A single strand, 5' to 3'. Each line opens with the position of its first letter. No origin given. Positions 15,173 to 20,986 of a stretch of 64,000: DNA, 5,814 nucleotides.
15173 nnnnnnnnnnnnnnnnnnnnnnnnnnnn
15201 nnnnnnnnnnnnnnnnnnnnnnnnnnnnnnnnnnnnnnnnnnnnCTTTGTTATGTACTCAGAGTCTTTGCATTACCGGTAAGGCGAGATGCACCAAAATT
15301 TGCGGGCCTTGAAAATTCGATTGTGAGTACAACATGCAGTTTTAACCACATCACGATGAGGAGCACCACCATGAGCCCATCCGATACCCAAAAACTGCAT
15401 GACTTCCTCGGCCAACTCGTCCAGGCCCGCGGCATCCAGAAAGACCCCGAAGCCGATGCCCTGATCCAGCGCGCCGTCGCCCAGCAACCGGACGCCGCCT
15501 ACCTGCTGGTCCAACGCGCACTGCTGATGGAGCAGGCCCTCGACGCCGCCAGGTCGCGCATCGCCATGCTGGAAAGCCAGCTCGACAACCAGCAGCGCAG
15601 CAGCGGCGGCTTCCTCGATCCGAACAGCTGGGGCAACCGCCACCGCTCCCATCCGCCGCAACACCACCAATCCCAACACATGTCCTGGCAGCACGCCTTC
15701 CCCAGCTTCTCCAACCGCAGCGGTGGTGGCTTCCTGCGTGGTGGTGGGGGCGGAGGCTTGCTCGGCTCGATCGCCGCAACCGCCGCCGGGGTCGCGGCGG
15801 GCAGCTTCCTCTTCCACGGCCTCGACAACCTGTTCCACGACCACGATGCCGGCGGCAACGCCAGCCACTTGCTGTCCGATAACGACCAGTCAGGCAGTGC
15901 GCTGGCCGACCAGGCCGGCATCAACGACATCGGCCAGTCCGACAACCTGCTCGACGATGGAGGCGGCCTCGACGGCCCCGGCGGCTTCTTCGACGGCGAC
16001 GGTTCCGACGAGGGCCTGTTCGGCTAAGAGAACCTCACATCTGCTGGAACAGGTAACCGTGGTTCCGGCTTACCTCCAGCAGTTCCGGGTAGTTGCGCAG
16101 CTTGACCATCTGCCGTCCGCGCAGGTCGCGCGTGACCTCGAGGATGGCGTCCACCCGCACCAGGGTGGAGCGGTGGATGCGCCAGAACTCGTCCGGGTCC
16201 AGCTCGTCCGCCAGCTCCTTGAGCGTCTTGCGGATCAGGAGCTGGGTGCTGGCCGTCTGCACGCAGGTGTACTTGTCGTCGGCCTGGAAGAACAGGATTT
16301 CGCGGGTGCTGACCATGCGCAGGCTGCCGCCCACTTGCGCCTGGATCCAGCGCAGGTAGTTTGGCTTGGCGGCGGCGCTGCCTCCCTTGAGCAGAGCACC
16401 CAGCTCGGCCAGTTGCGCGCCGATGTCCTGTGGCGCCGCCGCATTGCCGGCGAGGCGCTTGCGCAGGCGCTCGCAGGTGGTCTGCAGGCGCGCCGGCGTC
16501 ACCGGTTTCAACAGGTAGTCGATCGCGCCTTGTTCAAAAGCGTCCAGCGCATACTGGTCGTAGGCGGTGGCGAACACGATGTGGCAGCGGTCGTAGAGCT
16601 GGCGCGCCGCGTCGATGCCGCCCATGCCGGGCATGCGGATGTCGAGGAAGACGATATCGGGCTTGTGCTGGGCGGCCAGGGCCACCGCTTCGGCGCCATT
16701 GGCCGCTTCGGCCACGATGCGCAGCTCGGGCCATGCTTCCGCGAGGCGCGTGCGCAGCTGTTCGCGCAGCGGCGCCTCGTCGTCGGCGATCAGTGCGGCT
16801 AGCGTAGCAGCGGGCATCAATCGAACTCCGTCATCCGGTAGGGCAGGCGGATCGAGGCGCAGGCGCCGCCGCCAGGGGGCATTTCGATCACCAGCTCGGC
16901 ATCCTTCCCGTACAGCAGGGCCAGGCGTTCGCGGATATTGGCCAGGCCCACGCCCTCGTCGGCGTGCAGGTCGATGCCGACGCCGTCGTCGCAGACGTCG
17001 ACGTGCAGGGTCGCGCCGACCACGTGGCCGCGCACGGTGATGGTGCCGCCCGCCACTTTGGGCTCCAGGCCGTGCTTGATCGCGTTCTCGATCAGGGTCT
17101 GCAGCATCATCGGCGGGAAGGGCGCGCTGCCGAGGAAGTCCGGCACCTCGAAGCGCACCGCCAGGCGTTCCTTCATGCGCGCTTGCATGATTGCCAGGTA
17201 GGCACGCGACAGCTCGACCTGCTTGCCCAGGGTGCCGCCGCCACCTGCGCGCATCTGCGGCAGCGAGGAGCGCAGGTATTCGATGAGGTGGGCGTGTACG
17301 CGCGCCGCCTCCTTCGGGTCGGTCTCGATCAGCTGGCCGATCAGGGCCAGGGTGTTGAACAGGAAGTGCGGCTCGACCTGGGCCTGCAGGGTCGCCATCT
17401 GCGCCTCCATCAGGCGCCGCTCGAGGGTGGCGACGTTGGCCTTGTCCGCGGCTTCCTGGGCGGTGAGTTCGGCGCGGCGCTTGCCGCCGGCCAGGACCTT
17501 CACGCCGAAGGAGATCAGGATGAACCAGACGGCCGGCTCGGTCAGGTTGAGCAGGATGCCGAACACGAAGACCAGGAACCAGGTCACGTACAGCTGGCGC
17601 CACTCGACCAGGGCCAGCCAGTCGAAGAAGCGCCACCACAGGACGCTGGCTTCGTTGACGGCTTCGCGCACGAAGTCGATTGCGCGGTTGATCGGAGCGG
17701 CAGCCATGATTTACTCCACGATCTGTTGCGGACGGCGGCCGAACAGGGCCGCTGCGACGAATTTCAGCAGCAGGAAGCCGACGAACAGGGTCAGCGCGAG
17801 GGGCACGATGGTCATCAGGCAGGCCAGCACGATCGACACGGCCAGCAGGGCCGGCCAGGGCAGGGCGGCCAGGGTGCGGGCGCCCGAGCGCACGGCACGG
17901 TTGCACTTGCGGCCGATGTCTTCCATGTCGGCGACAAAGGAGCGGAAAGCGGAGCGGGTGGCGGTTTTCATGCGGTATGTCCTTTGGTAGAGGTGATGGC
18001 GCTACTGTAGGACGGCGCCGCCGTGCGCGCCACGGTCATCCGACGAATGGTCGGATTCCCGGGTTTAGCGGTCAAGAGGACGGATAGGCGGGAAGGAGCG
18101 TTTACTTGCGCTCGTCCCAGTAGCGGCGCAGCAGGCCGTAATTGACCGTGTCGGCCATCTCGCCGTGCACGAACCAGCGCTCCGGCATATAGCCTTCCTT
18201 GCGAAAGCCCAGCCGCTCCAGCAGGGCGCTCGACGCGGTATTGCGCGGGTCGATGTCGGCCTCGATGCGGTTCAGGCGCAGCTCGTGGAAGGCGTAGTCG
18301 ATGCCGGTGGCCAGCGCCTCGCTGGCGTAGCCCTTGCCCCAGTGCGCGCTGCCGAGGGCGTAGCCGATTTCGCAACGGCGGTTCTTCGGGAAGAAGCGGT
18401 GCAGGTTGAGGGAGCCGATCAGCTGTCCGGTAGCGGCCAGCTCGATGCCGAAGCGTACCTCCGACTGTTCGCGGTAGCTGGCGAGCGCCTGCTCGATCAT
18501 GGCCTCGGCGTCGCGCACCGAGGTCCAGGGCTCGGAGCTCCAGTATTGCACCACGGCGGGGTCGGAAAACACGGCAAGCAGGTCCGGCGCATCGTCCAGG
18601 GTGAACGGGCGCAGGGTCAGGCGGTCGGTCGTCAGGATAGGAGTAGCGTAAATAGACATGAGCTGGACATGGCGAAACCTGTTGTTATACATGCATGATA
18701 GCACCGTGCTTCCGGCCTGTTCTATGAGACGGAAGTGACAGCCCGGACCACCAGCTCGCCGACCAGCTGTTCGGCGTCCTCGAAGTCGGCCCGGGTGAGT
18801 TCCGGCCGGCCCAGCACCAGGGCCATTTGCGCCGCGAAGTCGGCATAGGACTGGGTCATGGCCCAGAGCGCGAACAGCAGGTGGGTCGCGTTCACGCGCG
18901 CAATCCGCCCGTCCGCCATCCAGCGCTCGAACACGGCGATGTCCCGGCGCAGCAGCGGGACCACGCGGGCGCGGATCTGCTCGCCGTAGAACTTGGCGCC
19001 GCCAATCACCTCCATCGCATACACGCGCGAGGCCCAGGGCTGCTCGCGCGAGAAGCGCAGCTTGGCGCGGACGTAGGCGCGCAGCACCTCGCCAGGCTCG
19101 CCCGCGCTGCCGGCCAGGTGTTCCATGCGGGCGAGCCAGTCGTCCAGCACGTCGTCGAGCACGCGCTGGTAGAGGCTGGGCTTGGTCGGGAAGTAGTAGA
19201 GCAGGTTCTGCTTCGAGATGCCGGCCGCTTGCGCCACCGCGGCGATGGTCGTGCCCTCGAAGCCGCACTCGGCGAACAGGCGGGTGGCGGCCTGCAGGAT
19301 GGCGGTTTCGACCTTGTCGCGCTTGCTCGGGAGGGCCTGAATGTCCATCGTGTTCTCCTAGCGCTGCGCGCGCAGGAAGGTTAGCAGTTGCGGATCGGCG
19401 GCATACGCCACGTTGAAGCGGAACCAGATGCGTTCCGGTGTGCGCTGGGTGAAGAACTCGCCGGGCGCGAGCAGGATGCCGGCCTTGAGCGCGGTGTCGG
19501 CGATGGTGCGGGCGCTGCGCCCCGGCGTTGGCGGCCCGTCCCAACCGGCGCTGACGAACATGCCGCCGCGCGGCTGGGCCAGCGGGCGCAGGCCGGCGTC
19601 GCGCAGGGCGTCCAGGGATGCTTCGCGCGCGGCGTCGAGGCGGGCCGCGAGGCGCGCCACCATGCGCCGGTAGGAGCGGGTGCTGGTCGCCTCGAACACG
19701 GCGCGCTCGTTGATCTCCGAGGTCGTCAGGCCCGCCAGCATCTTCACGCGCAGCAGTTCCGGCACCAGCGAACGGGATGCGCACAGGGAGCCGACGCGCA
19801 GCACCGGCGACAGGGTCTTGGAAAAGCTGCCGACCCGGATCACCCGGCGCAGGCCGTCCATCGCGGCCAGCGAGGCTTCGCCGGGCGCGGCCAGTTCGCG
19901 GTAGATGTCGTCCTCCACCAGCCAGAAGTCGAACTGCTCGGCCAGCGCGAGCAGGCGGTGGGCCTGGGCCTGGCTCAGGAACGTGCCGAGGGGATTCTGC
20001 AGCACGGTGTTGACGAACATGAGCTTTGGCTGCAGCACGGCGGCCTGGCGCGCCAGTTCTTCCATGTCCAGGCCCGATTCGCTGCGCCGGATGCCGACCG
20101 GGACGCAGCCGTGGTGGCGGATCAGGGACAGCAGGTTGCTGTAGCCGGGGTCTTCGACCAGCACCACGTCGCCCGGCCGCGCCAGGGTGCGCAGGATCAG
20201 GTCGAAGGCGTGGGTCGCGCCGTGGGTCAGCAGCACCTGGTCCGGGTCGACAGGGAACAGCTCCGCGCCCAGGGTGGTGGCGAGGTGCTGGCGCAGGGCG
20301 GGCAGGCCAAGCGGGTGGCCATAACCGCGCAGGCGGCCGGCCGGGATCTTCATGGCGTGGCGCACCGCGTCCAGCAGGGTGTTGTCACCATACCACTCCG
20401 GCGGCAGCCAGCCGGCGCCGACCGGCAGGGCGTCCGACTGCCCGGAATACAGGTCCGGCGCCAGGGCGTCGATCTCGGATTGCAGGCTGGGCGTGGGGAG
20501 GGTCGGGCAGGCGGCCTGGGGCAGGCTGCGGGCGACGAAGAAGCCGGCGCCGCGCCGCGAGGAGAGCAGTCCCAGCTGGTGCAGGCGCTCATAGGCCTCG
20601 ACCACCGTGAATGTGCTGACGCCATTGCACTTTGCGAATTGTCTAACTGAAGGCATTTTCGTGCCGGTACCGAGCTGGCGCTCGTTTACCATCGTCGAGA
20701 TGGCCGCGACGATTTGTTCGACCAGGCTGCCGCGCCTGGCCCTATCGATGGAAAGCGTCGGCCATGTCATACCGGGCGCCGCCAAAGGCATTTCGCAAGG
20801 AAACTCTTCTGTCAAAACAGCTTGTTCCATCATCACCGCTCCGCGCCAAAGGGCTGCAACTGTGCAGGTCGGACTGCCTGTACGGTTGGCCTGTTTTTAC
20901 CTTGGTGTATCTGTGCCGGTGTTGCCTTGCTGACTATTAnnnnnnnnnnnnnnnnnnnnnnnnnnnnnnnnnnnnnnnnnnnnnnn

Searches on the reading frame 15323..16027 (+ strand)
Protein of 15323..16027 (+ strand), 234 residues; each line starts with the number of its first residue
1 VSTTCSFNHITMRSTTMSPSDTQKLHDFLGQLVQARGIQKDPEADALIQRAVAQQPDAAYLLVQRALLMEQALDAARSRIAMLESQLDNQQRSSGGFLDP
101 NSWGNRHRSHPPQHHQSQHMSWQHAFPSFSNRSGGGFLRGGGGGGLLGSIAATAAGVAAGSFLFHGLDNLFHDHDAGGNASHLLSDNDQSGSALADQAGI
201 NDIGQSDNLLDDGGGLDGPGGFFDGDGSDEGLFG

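Call 3: search_protein_families(library=pfam, proteins=[window:15323-16027:+], max_evalue=0.01)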
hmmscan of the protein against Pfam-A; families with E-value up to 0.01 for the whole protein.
window:15323-16027:+ (234 aa): 1 family
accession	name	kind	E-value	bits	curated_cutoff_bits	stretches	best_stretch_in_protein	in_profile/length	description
PF09849.14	DUF2076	-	1.3e-40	140.5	38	1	17-212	1-235/265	Uncharacterized protein conserved in bacteria (DUF2076)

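Call 4: search_protein_families(library=ncbifam, proteins=[window:15323-16027:+], max_evalue=0.01)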
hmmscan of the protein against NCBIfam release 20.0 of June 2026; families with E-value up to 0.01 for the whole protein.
window:15323-16027:+ (234 aa): 0 families

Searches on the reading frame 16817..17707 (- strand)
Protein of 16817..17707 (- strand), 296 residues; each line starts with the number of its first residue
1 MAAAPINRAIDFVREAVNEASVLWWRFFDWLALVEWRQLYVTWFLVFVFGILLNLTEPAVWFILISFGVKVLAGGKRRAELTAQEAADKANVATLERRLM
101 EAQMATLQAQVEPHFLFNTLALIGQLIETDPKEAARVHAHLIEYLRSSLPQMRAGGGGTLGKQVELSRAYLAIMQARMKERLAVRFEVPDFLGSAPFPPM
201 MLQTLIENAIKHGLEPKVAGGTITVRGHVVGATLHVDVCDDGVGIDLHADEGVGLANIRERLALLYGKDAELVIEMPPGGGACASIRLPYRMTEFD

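Call 39: search_protein_families(library=pfam, proteins=[window:16817-17707:-], max_evalue=0.00001)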
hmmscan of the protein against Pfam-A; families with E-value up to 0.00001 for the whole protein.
window:16817-17707:- (296 aa): 2 families
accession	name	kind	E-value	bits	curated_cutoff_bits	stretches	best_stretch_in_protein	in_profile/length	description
PF06580.19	His_kinase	-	3.9e-19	69.1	25.2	1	102-182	1-81/81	Histidine kinase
PF02518.31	HATPase_c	-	2.5e-09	38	26.4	1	201-290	9-109/111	Histidine kinase-, DNA gyrase B-, and HSP90-like ATPase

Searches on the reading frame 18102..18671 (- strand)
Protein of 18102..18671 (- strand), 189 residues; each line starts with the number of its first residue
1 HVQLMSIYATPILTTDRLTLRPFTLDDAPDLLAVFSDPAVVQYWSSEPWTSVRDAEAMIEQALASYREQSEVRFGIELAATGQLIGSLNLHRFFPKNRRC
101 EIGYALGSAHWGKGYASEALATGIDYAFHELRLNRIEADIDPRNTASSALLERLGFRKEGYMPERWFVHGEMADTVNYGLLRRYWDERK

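Call 81: search_protein_families(library=pfam, proteins=[window:18102-18671:-], max_evalue=0.001)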
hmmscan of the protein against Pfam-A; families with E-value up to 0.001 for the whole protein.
window:18102-18671:- (189 aa): 4 families
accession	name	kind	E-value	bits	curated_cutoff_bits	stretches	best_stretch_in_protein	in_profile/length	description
PF13302.13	Acetyltransf_3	-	2.1e-39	135.8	25.4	1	17-157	1-138/138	Acetyltransferase (GNAT) domain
PF00583.31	Acetyltransf_1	-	2.6e-14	53.9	20.7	1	44-156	7-116/116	Acetyltransferase (GNAT) family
PF13420.13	Acetyltransf_4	-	5.4e-09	36.7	24.3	1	22-174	3-152/155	Acetyltransferase (GNAT) domain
PF13523.12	Acetyltransf_8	-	2.4e-06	27.7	27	1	109-160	90-141/145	Acetyltransferase (GNAT) domain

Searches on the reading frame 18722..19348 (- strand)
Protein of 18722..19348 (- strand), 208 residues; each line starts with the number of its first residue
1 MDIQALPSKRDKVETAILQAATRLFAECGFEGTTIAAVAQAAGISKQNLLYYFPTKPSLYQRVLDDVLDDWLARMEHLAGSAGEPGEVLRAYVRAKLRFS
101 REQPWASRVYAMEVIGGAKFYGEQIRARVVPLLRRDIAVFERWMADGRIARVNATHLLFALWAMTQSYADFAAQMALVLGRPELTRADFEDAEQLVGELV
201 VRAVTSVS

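Call 39: search_protein_families(library=pfam, proteins=[window:18722-19348:-], max_evalue=0.00001)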
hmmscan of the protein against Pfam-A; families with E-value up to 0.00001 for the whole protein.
window:18722-19348:- (208 aa): 2 families
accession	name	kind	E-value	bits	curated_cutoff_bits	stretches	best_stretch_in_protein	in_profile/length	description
PF08362.16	TetR_C_3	-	5e-43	147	25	1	64-205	1-141/143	YcdC-like protein, C-terminal region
PF00440.29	TetR_N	-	9.5e-14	51.4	24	1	17-62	1-46/47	Bacterial regulatory proteins, tetR family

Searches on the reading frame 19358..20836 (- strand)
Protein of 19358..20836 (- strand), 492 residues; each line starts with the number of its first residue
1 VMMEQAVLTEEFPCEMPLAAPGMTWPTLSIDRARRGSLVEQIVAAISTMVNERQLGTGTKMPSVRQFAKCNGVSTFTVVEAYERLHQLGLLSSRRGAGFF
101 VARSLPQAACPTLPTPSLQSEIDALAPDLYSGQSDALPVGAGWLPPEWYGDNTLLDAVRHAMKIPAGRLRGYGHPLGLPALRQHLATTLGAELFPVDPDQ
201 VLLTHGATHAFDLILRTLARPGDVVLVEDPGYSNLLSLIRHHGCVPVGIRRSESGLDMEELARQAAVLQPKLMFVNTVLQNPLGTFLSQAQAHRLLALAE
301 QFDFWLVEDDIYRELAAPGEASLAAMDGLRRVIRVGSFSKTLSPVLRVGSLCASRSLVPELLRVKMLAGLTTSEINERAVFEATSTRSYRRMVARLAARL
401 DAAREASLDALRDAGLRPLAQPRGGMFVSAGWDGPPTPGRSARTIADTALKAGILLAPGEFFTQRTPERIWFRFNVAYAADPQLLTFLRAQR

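Call 39: search_protein_families(library=pfam, proteins=[window:19358-20836:-], max_evalue=0.00001)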
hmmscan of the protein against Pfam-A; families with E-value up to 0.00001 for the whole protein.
window:19358-20836:- (492 aa): 2 families
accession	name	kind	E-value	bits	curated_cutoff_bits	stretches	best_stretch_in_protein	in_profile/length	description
PF00155.27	Aminotran_1_2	-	1.1e-33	117.3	19.7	1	154-484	18-354/361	Aminotransferase class I and II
PF00392.27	GntR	-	2.1e-12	46.9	27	1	39-101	2-64/64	Bacterial regulatory proteins, gntR family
